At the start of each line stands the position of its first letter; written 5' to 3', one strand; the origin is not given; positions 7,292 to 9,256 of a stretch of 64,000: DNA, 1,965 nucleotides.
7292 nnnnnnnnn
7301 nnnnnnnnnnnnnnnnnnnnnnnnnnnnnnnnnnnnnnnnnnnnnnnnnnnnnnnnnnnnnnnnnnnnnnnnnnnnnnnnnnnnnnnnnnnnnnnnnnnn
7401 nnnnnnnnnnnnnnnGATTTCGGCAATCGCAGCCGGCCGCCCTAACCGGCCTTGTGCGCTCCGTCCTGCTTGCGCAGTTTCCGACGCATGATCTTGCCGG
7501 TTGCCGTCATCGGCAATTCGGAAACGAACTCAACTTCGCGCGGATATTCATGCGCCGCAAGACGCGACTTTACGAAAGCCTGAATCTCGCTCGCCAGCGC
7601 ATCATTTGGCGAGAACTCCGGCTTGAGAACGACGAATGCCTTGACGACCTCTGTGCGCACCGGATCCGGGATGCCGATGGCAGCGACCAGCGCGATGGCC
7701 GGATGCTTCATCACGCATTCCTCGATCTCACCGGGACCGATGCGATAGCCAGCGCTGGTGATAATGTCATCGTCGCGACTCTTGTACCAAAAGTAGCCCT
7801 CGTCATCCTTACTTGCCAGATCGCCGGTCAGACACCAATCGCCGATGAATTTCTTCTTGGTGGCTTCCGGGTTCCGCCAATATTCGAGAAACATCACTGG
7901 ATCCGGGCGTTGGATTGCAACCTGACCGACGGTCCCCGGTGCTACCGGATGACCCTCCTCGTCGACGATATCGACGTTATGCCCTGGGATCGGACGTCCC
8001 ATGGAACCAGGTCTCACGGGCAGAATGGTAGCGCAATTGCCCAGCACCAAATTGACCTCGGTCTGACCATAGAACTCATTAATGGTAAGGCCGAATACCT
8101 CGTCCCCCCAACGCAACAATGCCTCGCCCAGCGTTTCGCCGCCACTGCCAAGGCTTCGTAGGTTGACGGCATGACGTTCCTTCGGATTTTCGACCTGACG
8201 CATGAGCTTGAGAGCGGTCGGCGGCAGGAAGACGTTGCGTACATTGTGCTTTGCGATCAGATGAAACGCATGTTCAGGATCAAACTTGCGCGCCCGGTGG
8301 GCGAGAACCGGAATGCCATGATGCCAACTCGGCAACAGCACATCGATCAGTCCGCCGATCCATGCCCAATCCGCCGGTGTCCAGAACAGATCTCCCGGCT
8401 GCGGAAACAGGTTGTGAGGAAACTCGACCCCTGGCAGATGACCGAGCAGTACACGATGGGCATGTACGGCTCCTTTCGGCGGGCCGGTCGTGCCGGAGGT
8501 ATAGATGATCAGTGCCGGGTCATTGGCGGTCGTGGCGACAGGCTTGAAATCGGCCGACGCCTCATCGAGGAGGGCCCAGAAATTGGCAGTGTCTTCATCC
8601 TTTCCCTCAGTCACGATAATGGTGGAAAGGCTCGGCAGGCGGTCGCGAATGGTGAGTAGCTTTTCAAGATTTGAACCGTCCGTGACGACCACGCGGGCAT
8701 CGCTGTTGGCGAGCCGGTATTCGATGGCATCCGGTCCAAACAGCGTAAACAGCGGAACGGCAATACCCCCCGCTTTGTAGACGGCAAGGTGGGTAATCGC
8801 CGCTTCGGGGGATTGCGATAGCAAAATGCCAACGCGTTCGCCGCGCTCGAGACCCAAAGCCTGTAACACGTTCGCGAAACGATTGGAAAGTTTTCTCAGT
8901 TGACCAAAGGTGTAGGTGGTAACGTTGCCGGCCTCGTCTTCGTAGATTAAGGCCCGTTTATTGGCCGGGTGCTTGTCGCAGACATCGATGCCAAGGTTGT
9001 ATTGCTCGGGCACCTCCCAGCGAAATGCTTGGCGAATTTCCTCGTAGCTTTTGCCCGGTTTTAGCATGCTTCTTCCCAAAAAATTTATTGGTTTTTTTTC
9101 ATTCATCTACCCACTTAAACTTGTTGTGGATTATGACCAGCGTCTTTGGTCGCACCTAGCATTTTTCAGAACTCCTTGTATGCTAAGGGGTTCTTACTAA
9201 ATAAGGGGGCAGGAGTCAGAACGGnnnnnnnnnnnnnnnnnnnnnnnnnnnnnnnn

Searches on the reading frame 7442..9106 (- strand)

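Call 57: search_protein_families(library=ncbifam, proteins=[window:7442-9106:-], max_evalue=1e-20)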
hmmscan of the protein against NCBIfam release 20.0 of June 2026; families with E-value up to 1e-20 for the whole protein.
window:7442-9106:- (554 aa): 80 families (the best 25 are shown)
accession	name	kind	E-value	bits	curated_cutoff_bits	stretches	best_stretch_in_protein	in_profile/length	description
NF003313.0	PRK04319.1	equivalog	6.4e-142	473.7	729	1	20-547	27-560/574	acetate--CoA ligase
NF047394.1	AcylCoAsynMbcS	equivalog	5.5e-121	404.7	850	1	32-549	8-521/525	acyl-CoA synthetase MbcS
NF004837.0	PRK06187.1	subfamily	2.8e-101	339.4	476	1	51-547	24-521/531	long-chain-fatty-acid--CoA ligase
TIGR02188.1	Ac_CoA_lig_AcsA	equivalog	2.5e-86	290.3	724.95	1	26-546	46-603/629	acetate--CoA ligase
NF001208.0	PRK00174.1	subfamily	3e-85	286.9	657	1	25-546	66-618/649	acetate--CoA ligase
TIGR02262.1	benz_CoA_lig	subfamily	1e-81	275.2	375.25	1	35-546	2-507/508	benzoate-CoA ligase family protein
NF006182.0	PRK08316.1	subfamily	2.7e-74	250.5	663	1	46-547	23-516/523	fatty acyl-CoA synthetase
NF005857.1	PRK07786.1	exception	1.2e-72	245.1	733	1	63-547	33-511/513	fatty-acid--CoA ligase FadD5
NF006181.0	PRK08314.1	subfamily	1.1e-70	238.5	705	1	173-551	182-557/563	long-chain-fatty-acid--CoA ligase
NF005702.0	PRK07514.1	subfamily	8e-69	232.3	558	2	273-547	231-499/506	malonyl-CoA synthase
NF053567.1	HBDA_AROS1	equivalog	7.8e-64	215.9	1000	1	64-546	39-517/523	3-hydroxybenzoate--CoA ligase HbdA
NF005676.0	PRK07470.1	equivalog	4.6e-63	213.6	774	1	64-547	45-528/544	acyl-CoA synthetase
NF005307.0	PRK06839.1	equivalog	2.6e-62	211.1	748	1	62-547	25-492/496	o-succinylbenzoate--CoA ligase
NF005947.1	PRK08008.1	equivalog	6e-62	209.9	651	2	337-544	311-517/518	crotonobetaine/carnitine-CoA ligase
NF004822.0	PRK06178.1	equivalog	1.3e-61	208.9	782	1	165-547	183-566/571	acyl-CoA synthetase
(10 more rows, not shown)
